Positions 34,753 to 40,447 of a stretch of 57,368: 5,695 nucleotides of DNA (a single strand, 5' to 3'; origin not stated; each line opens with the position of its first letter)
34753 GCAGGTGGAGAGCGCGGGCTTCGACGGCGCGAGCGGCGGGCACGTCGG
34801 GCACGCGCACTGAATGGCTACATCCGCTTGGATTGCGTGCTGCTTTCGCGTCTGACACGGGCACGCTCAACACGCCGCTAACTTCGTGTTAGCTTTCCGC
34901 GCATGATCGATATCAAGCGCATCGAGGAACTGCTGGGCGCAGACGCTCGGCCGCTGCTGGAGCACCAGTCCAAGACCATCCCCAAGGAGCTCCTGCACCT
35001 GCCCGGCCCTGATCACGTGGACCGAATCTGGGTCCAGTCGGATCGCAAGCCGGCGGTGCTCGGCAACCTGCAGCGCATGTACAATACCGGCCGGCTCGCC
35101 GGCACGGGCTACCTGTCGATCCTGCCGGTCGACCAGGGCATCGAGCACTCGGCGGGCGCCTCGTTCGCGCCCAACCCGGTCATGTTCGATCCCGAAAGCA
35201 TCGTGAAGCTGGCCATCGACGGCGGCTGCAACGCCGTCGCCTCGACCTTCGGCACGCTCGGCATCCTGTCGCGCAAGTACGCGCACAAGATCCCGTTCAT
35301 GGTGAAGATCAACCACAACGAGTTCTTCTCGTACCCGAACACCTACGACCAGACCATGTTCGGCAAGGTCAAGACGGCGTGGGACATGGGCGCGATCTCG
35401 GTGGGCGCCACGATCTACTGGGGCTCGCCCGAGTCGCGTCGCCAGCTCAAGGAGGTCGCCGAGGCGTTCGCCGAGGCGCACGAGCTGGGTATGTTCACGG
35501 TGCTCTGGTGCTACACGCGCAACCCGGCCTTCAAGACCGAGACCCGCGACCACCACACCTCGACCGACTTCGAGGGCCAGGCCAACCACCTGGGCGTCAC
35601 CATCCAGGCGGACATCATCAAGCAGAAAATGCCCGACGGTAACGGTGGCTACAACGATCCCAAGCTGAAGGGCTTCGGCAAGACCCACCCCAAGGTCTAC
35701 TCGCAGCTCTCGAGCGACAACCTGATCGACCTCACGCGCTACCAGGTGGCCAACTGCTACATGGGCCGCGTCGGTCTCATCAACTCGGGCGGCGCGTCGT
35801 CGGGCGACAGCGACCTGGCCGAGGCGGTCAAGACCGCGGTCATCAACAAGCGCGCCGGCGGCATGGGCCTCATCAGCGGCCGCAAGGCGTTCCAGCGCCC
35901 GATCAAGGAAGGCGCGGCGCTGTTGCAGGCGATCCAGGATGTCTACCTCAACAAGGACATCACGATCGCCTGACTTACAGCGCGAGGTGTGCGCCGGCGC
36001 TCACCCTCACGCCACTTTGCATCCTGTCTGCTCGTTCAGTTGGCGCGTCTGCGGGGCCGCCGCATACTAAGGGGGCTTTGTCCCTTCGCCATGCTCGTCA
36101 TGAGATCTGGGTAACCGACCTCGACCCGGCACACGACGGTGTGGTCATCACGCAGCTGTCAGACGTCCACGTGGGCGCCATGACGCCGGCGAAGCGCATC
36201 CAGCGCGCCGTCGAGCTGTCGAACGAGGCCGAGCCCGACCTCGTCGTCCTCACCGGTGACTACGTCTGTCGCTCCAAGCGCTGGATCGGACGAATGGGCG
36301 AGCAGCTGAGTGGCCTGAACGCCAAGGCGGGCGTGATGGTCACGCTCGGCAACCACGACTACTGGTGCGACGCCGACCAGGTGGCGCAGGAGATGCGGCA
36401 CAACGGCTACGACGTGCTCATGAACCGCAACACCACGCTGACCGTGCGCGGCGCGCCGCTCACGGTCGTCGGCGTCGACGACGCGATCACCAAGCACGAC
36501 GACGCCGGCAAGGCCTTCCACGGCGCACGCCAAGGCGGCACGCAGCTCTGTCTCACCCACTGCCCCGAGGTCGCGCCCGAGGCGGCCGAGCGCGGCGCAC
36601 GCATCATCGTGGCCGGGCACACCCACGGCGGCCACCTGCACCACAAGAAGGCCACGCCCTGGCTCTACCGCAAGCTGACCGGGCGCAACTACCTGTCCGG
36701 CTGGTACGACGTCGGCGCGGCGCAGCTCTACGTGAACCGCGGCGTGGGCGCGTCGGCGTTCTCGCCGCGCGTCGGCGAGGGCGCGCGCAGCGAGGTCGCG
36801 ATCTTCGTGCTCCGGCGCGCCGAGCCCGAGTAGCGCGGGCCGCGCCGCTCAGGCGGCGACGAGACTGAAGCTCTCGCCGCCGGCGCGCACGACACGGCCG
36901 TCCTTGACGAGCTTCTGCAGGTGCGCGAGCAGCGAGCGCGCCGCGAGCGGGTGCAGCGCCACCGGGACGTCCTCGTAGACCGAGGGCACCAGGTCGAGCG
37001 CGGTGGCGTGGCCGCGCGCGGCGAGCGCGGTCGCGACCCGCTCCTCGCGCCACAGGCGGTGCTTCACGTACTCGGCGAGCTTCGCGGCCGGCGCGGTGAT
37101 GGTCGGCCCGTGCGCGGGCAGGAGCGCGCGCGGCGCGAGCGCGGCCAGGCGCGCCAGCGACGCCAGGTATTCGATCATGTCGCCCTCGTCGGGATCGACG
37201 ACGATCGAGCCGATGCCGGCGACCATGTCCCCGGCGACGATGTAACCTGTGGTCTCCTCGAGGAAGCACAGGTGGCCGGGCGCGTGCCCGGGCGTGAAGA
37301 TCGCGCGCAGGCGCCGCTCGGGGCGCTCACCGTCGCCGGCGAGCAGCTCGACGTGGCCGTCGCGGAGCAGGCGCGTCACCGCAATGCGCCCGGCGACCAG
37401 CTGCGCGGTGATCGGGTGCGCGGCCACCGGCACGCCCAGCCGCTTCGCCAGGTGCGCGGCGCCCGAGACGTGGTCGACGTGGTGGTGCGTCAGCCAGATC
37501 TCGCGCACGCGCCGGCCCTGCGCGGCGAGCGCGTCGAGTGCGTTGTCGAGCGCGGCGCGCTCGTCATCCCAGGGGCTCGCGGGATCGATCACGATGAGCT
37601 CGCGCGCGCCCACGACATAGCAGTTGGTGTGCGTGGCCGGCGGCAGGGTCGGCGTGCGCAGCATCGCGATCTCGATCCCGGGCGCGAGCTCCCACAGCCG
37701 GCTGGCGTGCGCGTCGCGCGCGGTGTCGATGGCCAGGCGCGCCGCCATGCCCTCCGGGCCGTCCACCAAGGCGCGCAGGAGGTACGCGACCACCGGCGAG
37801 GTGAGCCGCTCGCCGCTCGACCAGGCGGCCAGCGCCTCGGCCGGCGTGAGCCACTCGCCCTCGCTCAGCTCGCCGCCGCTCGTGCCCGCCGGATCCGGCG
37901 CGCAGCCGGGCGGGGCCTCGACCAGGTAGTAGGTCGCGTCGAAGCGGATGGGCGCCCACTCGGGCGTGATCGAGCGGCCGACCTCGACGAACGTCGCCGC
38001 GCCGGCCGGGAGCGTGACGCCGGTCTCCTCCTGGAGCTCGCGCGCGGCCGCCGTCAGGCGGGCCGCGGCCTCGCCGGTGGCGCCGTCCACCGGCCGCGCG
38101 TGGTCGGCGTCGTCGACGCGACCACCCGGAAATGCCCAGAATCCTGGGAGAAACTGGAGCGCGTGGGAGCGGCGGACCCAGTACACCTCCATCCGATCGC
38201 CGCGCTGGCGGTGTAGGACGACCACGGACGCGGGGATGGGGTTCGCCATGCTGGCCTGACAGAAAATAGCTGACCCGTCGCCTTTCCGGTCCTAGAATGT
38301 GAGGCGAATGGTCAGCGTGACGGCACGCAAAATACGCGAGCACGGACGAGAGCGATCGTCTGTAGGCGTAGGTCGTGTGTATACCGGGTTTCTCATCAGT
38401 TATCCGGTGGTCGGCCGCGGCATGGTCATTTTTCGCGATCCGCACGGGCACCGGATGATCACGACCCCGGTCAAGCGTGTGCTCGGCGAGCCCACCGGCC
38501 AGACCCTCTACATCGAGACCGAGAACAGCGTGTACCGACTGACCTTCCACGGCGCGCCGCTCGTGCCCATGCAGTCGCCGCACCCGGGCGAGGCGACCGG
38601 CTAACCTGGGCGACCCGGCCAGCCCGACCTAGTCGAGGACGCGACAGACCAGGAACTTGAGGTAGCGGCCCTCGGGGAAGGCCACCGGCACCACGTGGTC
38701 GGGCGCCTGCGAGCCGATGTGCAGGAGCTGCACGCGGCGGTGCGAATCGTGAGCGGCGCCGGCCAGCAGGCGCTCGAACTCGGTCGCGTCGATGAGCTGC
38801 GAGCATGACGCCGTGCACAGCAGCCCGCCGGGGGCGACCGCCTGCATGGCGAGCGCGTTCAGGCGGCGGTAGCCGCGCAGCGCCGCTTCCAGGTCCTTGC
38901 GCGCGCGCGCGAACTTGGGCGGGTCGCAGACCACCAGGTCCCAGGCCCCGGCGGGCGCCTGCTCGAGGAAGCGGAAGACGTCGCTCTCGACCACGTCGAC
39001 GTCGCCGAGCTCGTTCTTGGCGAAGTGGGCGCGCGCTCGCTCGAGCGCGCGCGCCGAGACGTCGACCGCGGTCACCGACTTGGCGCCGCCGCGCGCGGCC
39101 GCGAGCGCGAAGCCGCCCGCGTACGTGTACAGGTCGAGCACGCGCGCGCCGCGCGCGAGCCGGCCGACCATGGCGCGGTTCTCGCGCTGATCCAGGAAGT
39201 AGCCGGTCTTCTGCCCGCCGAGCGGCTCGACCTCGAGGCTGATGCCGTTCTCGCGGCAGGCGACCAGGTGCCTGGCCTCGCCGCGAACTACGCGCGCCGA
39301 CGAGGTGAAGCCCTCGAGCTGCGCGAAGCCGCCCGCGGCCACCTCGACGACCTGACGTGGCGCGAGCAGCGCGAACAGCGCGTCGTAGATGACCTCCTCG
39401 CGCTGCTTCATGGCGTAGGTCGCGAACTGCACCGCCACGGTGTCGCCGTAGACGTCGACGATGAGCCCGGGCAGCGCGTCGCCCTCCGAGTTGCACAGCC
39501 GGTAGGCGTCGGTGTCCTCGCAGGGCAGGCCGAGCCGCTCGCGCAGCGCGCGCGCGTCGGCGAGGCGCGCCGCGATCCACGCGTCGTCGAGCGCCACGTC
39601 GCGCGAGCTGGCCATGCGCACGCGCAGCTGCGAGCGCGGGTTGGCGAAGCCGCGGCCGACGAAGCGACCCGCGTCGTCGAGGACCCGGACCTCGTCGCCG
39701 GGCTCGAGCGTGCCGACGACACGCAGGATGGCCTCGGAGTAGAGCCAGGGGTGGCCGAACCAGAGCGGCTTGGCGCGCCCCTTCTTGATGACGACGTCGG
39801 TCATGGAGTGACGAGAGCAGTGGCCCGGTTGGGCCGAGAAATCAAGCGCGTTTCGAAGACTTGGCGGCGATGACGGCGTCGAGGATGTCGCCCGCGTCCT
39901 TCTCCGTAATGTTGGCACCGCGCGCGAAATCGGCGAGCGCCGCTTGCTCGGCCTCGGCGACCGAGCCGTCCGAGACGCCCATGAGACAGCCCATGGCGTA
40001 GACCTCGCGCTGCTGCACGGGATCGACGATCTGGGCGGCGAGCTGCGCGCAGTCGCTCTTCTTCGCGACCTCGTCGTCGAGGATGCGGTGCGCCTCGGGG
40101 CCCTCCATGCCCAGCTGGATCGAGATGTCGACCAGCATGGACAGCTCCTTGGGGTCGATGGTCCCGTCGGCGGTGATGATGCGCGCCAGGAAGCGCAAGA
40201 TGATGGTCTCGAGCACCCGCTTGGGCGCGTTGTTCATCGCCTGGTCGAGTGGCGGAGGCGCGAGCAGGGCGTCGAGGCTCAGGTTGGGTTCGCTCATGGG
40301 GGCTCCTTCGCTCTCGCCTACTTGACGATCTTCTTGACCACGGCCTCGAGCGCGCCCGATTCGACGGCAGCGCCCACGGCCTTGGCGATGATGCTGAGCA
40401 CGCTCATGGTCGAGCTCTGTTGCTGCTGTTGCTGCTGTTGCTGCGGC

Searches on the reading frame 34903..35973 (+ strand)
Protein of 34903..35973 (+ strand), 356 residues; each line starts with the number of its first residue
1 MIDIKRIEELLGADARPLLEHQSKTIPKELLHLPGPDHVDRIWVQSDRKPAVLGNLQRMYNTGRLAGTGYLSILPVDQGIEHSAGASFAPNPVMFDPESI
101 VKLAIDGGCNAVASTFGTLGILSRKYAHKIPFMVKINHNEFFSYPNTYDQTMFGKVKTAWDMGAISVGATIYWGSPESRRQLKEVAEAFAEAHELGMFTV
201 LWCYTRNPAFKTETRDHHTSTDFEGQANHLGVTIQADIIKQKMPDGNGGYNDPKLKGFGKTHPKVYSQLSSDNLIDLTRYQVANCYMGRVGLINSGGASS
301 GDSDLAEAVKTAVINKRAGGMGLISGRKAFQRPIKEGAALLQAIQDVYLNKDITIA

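Call 68: search_protein_families(library=pfam, proteins=[window:34903-35973:+], max_evalue=0.00001)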
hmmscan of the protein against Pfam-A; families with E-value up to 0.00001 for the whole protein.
window:34903-35973:+ (356 aa): 1 family
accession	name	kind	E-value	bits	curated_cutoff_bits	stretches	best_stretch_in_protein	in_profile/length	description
PF01791.15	DeoC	-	4.6e-56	190.5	23.8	1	72-332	2-229/229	DeoC/LacD family aldolase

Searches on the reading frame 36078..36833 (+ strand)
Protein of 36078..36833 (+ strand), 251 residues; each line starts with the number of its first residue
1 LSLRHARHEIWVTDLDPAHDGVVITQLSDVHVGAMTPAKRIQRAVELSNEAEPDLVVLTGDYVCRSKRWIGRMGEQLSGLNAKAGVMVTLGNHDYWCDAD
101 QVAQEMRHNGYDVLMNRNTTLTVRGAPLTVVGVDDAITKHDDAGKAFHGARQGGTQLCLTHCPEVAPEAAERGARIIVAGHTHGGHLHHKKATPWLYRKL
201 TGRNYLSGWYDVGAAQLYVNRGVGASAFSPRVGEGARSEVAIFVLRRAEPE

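Call 68: search_protein_families(library=pfam, proteins=[window:36078-36833:+], max_evalue=0.00001)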
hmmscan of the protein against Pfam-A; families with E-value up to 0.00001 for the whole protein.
window:36078-36833:+ (251 aa): 2 families
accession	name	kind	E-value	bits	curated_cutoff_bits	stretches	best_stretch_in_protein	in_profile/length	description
PF00149.33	Metallophos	-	7.8e-13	49.7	21.5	1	24-184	3-190/191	Calcineurin-like phosphoesterase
PF12850.12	Metallophos_2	-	1.3e-06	29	27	1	26-190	5-124/154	Calcineurin-like phosphoesterase superfamily domain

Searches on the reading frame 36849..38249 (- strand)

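Call 8: search_protein_families(library=pfam, proteins=[window:36849-38249:-])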
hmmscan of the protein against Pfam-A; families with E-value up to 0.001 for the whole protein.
window:36849-38249:- (466 aa): 4 families
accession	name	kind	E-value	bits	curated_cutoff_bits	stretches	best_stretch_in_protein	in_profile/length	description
PF00753.33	Lactamase_B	-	1.1e-27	97.7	22.7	1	206-380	4-196/196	Metallo-beta-lactamase superfamily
PF17778.7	BLACT_WH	-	5.7e-15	55.5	22.8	1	416-457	1-42/46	Beta-lactamase associated winged helix domain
PF00293.34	NUDIX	-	6.6e-12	46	21.1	1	8-142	6-122/134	NUDIX domain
PF12706.13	Lactamase_B_2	-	0.00016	21.8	27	1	238-297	22-82/200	Beta-lactamase superfamily domain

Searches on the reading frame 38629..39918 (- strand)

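Call 8: search_protein_families(library=pfam, proteins=[window:38629-39918:-])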
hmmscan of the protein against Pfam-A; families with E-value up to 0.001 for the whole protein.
window:38629-39918:- (429 aa): 12 families
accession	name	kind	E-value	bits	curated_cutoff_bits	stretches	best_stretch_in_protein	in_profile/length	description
PF17785.7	PUA_3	-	6.3e-20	71.2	22.6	1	42-104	1-63/64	PUA-like domain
PF10672.15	Methyltrans_SAM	-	2.1e-19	70.3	27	1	206-368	73-235/286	S-adenosylmethionine-dependent methyltransferase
PF13649.12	Methyltransf_25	-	1.6e-09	38.8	27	1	260-353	1-92/97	Methyltransferase domain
PF05175.20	MTS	-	9.4e-09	35.6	23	1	257-369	32-138/170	Methyltransferase small domain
PF13847.12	Methyltransf_31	-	2.6e-08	34.1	27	1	256-375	3-118/145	Methyltransferase domain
PF03602.21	Cons_hypoth95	-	2.8e-07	30.8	24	1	254-347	39-133/182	Conserved hypothetical protein 95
PF01728.25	FtsJ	-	1.4e-06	28.8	24.1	1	254-373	19-141/181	FtsJ-like methyltransferase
PF01472.26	PUA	-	3.3e-06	27.4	24.8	1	42-96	3-56/74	PUA domain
PF08242.18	Methyltransf_12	-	4.7e-06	27.7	30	1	272-352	14-90/98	Methyltransferase domain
PF08241.18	Methyltransf_11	-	5.3e-05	24.2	21.2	1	268-332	8-67/95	Methyltransferase domain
PF06325.19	PrmA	-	0.00017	21.6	22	1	255-331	160-232/296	Ribosomal protein L11 methyltransferase (PrmA)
PF02475.24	TRM5-TYW2_MTfase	-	0.0009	19.7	28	0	222-336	4-115/164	TRM5/TYW2 methyltransferase domain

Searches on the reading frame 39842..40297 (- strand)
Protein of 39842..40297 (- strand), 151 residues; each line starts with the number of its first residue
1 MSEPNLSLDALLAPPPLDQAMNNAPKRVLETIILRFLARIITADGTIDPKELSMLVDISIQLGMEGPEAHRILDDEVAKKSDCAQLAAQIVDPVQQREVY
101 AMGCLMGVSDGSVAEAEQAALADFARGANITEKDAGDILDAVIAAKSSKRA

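Call 68: search_protein_families(library=pfam, proteins=[window:39842-40297:-], max_evalue=0.00001)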
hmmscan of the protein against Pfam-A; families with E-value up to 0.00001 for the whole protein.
window:39842-40297:- (151 aa): 2 families
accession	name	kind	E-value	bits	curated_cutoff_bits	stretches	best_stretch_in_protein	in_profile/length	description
PF04391.17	DUF533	-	1.1e-09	38.6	29.6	1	29-133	69-169/178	Protein of unknown function (DUF533)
PF05099.18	TerB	-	1.7e-08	35.2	24.4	1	37-135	8-113/118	Tellurite resistance protein TerB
